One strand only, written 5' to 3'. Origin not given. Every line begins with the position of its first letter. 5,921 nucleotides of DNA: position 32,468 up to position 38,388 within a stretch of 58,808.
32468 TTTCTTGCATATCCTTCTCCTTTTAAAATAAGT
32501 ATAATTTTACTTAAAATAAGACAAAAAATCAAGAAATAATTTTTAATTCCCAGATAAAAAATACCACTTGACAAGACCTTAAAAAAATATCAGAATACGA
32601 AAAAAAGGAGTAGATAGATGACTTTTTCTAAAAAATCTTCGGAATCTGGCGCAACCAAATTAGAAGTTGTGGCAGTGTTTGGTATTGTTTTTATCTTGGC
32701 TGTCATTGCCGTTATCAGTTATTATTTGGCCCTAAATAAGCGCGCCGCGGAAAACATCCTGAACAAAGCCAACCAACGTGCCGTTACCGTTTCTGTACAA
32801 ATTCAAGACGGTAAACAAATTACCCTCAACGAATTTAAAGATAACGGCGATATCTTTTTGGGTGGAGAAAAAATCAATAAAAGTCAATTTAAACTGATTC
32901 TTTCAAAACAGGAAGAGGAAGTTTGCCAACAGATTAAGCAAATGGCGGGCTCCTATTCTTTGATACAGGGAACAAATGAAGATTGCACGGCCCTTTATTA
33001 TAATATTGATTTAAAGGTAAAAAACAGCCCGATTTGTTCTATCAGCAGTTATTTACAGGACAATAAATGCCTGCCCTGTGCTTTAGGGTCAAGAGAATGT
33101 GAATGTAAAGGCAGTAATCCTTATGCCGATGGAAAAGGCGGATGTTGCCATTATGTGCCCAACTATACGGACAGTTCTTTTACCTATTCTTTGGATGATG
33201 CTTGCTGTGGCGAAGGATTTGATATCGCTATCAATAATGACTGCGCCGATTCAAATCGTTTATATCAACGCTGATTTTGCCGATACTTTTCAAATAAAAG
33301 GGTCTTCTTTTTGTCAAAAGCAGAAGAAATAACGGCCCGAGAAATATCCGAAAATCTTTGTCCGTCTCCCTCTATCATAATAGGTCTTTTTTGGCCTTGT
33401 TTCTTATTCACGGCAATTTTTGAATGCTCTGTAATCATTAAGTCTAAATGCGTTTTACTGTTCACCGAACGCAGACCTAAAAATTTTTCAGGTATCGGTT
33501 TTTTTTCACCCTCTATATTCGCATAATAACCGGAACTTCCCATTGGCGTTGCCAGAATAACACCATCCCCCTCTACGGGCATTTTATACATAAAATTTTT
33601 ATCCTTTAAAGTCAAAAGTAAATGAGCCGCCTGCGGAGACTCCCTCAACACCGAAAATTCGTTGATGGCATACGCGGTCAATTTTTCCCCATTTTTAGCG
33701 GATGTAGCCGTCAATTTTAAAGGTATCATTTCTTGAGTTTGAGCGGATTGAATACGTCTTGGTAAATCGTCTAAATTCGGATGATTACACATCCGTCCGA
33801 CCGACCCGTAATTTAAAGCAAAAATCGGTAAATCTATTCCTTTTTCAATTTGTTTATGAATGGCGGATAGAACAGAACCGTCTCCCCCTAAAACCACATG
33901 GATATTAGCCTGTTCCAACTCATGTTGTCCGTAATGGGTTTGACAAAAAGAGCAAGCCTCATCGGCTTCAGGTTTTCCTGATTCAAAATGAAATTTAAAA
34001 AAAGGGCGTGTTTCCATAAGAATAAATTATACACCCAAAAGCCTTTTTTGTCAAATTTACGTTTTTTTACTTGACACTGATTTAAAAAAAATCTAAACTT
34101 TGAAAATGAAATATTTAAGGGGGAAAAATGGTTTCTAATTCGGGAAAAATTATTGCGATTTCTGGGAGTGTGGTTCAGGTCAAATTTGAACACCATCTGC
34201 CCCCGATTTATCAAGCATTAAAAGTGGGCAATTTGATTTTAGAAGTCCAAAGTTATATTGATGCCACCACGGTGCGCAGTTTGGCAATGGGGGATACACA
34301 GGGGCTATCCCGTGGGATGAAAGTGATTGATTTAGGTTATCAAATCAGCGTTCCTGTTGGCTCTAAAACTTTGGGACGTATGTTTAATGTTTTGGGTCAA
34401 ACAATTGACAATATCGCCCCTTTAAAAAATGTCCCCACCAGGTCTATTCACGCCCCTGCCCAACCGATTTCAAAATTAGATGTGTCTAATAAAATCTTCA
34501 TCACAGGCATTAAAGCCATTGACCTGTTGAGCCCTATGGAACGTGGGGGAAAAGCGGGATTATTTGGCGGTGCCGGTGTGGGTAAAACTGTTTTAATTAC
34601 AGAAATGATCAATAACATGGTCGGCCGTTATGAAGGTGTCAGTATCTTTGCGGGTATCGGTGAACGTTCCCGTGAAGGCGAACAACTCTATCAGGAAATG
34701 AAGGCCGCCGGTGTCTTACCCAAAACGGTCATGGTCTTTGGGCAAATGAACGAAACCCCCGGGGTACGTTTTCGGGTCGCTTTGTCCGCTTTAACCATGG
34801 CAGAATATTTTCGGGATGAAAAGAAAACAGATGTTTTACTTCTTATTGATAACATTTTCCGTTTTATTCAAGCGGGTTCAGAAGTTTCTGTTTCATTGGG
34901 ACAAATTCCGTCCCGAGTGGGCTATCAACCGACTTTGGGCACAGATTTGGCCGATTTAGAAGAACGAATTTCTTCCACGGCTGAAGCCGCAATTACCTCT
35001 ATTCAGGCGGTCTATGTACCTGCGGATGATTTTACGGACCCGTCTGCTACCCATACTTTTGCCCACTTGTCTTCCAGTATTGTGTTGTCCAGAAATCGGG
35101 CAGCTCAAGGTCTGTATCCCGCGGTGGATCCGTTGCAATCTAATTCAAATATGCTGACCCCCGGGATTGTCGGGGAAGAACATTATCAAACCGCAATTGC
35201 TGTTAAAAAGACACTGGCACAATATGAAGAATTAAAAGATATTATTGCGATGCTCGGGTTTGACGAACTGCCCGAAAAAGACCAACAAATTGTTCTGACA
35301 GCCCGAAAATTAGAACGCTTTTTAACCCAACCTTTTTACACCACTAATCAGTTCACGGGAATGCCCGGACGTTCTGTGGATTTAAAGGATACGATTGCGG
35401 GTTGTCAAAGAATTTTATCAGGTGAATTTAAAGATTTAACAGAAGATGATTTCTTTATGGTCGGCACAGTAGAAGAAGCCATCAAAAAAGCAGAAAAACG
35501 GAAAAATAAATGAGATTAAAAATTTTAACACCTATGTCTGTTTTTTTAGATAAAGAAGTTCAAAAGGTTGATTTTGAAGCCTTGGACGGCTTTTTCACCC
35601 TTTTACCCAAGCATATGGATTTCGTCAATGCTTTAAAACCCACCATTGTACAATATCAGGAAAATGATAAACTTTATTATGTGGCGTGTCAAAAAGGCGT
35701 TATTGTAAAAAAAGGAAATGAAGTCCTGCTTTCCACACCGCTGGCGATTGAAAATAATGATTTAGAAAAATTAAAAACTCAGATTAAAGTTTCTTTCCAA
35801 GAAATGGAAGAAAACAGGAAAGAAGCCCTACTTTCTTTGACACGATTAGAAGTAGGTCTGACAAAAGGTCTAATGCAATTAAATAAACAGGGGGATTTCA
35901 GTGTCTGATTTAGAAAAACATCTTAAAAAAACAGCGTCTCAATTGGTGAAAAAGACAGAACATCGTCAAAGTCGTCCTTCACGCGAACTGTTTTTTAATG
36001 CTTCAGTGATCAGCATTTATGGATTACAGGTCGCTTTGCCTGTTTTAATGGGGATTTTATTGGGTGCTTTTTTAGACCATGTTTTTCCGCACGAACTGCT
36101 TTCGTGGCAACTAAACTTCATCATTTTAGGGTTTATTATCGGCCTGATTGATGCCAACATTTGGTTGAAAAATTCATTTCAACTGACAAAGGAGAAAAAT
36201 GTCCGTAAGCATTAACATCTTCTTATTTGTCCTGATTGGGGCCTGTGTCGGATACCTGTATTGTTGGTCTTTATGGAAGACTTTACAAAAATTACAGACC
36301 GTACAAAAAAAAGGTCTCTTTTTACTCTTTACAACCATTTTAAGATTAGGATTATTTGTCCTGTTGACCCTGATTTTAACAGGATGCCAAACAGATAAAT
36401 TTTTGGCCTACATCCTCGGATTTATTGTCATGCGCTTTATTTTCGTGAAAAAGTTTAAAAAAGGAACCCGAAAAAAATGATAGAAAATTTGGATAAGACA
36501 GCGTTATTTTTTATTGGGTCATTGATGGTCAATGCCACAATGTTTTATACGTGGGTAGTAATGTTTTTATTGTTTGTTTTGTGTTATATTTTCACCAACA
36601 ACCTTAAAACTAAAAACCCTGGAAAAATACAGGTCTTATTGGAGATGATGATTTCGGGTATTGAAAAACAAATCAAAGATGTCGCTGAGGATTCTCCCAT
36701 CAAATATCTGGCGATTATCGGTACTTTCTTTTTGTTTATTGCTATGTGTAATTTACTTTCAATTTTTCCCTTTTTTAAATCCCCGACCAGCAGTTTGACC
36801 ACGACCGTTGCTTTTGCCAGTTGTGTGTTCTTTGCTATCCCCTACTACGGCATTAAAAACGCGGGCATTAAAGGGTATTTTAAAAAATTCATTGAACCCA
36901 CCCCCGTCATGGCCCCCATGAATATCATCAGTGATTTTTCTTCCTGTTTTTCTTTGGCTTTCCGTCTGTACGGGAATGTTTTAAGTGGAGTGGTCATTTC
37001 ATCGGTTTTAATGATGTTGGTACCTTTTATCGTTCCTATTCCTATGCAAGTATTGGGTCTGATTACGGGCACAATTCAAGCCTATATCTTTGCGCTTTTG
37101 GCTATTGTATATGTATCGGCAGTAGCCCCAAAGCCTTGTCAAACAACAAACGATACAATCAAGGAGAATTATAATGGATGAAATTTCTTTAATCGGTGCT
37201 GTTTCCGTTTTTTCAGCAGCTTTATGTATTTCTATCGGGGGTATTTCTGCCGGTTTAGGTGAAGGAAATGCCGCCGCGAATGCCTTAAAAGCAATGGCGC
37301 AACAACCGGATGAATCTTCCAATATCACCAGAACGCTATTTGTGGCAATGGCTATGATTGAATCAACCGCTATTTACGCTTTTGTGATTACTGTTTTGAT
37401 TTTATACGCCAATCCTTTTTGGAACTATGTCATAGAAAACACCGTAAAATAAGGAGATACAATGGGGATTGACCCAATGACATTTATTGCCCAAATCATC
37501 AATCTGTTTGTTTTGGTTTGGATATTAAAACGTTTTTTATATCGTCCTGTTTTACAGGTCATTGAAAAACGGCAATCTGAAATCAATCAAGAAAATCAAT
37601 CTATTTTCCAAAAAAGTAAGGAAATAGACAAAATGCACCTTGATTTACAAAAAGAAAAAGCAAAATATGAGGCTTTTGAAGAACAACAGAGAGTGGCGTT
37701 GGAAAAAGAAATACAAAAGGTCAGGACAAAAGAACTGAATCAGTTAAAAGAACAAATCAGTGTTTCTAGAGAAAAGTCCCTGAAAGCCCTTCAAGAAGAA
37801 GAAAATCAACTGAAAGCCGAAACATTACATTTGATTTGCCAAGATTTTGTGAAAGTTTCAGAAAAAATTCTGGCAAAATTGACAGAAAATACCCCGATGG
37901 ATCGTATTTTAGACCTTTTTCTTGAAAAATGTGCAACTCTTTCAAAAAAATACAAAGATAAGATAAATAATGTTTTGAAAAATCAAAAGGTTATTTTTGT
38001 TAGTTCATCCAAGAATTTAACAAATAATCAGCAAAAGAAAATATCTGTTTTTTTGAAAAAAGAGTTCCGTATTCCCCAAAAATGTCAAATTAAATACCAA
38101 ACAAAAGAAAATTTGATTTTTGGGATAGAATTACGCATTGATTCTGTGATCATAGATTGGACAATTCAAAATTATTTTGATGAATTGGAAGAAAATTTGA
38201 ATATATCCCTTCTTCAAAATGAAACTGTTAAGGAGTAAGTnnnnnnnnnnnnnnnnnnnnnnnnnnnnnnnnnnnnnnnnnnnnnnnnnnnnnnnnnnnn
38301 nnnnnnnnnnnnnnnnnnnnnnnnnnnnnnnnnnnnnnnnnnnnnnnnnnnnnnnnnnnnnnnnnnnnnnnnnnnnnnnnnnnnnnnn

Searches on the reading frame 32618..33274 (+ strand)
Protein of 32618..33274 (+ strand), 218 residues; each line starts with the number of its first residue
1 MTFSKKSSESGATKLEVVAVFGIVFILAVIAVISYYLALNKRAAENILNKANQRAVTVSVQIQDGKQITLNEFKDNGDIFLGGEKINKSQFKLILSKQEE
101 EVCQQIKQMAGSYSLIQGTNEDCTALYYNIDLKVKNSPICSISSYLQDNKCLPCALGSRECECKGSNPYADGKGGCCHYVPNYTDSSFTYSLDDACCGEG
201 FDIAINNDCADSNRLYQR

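Call 18: search_protein_families(library=pfam, proteins=[window:32618-33274:+], max_evalue=0.01)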
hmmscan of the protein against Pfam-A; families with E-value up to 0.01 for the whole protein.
window:32618-33274:+ (218 aa): 0 families

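Call 47: search_protein_families(library=ncbifam, proteins=[window:32618-33274:+], max_evalue=0.01)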
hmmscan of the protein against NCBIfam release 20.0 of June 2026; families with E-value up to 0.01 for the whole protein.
window:32618-33274:+ (218 aa): 1 family
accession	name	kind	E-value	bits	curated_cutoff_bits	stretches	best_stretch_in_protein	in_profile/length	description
NF050019.1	HpsJ_like_C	equivalog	0.0014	18.5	140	1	18-67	73-118/183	HpsJ-like protein, cyanoexosortase C-associated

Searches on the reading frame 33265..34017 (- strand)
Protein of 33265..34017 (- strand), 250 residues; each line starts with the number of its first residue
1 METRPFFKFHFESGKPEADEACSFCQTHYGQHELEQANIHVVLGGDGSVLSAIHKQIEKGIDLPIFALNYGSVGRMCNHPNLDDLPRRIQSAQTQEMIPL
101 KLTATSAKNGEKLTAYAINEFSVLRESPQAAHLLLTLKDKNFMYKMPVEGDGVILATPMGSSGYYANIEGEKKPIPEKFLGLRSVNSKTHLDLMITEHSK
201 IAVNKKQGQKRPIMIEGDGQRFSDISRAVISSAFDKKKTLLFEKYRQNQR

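Call 20: search_protein_families(library=pfam, proteins=[window:33265-34017:-], max_evalue=0.0001)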
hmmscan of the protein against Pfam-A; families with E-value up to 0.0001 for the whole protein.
window:33265-34017:- (250 aa): 0 families

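Call 47: search_protein_families(library=ncbifam, proteins=[window:33265-34017:-], max_evalue=0.01)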
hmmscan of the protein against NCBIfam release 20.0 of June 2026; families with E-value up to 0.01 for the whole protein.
window:33265-34017:- (250 aa): 17 families
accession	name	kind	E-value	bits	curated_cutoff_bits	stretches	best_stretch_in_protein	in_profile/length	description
NF003406.0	PRK04761.1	equivalog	1e-43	149.4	211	1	13-246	13-244/257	NAD kinase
NF002892.0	PRK03372.1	equivalog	1.4e-12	47.5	299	1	24-226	57-260/312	NAD kinase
NF002521.0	PRK01911.1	equivalog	5.9e-12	45.6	309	1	30-170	58-196/292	NAD kinase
NF002984.0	PRK03708.1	equivalog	3.8e-10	39.7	326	1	37-225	58-241/277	NAD(+) kinase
NF010677.0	PRK14075.1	equivalog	4.1e-10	39.6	260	1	23-171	31-168/257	NAD(+) kinase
NF002732.0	PRK02649.1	equivalog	7e-10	38.9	348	1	35-165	67-196/305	NAD(+) kinase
NF002731.0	PRK02645.1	equivalog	8.2e-10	38.6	312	1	31-170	52-199/305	NAD(+) kinase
NF003424.0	PRK04885.1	equivalog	1.2e-09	37.7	220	1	34-170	33-168/265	NAD kinase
NF002561.0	PRK02155.1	equivalog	1.8e-09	37.3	371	1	35-169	63-196/297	NAD kinase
NF010678.0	PRK14076.1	equivalog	2.3e-09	36.7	493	1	30-165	343-477/570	bifunctional NADP phosphatase/NAD kinase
NF002255.0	PRK01185.1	subfamily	1.4e-08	34.2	304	1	36-227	52-235/271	NAD(+) kinase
NF002306.0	PRK01231.1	equivalog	8.6e-08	31.6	316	1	35-165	65-194/299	NAD(+) kinase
NF010679.0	PRK14077.1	equivalog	1.7e-07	30.9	343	1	26-179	53-207/287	NAD(+) kinase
NF003391.0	PRK04539.1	equivalog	3.4e-07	29.7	470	1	36-209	68-242/296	inorganic polyphosphate/ATP-NAD kinase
NF002902.0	PRK03501.1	equivalog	3.7e-07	29.8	219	1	32-170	37-171/266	NAD kinase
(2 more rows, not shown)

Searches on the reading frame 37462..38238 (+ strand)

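Call 49: search_protein_families(library=pfam, proteins=[window:37462-38238:+], max_evalue=0.0001)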
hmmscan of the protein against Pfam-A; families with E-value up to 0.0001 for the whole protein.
window:37462-38238:+ (258 aa): 2 families
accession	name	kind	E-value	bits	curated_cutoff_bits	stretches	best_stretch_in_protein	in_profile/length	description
PF00430.23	ATP-synt_B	-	8.8e-07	29.5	28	1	7-120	1-114/132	ATP synthase B/B' CF(0)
PF00213.23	OSCP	-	2.6e-05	24.8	22.3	1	115-246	50-172/172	ATP synthase delta (OSCP) subunit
